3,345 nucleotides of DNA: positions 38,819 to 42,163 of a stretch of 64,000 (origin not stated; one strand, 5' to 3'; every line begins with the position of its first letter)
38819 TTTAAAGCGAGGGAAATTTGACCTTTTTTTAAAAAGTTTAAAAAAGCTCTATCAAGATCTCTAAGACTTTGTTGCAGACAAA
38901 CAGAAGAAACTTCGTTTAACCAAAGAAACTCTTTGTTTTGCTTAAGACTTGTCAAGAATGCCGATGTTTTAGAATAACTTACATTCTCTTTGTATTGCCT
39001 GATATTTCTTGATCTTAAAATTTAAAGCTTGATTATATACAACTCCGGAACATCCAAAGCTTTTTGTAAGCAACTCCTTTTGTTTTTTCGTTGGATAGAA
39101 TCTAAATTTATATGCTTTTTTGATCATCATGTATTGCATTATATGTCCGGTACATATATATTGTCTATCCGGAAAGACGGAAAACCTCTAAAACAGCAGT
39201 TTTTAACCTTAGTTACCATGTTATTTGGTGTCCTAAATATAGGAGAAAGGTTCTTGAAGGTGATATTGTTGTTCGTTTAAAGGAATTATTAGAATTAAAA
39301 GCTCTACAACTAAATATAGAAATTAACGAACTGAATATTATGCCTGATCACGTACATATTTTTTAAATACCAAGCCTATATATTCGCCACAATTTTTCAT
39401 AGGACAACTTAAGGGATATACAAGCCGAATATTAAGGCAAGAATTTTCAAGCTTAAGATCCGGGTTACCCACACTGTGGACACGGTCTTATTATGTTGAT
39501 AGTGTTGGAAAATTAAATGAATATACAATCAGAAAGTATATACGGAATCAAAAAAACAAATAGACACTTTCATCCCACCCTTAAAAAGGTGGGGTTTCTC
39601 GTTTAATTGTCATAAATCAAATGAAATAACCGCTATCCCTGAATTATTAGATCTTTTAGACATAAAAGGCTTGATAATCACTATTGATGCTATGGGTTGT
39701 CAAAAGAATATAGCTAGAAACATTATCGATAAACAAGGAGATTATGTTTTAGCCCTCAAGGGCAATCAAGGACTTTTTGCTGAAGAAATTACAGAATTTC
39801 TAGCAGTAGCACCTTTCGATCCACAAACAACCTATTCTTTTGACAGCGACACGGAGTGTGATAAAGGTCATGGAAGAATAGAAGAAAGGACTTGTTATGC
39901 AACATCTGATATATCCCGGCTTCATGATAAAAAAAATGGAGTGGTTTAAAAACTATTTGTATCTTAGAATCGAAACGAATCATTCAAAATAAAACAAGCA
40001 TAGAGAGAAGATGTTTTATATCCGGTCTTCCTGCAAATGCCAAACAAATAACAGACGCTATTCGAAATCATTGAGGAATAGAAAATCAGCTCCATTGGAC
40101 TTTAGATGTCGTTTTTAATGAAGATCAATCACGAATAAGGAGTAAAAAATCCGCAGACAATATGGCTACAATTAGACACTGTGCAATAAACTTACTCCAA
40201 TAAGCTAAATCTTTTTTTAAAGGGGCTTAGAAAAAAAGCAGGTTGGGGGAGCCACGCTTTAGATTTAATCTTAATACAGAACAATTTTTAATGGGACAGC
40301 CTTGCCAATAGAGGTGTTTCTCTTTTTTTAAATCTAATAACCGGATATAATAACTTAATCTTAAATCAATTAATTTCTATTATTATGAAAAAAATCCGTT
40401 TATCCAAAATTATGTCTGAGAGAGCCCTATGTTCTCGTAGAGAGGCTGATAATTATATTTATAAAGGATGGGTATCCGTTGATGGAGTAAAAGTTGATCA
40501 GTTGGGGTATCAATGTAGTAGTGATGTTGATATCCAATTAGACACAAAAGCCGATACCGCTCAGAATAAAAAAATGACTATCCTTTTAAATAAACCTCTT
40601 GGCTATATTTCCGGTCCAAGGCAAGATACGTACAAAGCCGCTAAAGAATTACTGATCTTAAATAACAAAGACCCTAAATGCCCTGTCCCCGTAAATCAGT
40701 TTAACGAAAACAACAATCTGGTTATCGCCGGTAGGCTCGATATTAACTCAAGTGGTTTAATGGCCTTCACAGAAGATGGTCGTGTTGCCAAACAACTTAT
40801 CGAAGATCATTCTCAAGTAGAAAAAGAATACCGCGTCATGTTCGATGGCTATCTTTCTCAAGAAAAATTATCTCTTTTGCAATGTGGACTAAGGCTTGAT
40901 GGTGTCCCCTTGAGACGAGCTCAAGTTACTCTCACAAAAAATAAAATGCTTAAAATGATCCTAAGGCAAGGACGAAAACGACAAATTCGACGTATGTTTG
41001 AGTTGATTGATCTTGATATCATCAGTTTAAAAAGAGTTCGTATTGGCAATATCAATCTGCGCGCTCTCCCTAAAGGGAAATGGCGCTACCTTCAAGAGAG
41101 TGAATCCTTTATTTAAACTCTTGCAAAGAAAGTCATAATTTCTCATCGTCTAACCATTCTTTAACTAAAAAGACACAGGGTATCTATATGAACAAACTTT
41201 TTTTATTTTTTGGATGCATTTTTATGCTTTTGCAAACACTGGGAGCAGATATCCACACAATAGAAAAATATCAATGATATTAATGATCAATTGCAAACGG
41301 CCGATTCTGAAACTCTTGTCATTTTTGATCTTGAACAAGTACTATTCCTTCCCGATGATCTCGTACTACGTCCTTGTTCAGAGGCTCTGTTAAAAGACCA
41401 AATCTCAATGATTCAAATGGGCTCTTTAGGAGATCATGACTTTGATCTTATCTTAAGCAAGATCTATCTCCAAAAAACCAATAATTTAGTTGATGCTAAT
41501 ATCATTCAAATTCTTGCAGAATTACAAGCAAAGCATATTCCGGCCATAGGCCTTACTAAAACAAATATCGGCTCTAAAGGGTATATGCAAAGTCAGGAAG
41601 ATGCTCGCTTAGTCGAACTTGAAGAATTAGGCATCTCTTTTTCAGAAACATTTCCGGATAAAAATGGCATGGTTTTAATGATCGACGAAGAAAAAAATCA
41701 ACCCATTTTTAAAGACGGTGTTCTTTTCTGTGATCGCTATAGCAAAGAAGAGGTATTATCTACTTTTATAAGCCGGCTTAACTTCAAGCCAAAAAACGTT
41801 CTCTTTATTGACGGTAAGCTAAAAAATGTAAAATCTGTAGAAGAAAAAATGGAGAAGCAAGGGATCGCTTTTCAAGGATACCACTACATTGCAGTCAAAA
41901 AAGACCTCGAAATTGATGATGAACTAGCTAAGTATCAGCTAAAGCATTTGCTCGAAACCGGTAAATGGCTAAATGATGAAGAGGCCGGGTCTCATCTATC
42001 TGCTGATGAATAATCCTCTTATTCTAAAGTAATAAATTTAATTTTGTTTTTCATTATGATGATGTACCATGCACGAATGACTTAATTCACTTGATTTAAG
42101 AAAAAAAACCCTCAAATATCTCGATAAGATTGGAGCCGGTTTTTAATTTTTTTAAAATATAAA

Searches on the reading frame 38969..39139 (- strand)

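Call 59: search_protein_families(library=pfam, proteins=[window:38969-39139:-], max_evalue=0.01)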
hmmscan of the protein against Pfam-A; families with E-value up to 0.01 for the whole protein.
window:38969-39139:- (56 aa): 1 family
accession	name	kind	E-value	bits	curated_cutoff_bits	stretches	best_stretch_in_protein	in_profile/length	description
PF12323.14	HTH_OrfB_IS605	-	2.3e-18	65.8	21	1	4-48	1-44/47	Helix-turn-helix domain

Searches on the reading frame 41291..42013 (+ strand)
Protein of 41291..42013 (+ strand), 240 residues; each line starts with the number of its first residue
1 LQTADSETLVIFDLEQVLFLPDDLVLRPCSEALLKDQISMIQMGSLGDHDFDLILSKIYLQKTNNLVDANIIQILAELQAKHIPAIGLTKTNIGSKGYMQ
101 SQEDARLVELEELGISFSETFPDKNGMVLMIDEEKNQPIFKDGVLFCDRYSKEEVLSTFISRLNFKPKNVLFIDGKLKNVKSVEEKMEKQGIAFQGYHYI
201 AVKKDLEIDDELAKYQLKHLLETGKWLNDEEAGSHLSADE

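Call 9: search_protein_families(library=pfam, proteins=[window:41291-42013:+])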
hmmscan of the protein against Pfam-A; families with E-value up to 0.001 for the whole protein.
window:41291-42013:+ (240 aa): 1 family
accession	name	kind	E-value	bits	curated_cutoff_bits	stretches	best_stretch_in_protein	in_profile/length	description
PF11019.14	DUF2608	-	1.6e-34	119.9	22.6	1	3-232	14-243/244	Protein of unknown function (DUF2608)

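Call 45: search_protein_families(library=ncbifam, proteins=[window:41291-42013:+], max_evalue=0.01)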
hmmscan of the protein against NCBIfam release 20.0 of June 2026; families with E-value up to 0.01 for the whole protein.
window:41291-42013:+ (240 aa): 0 families
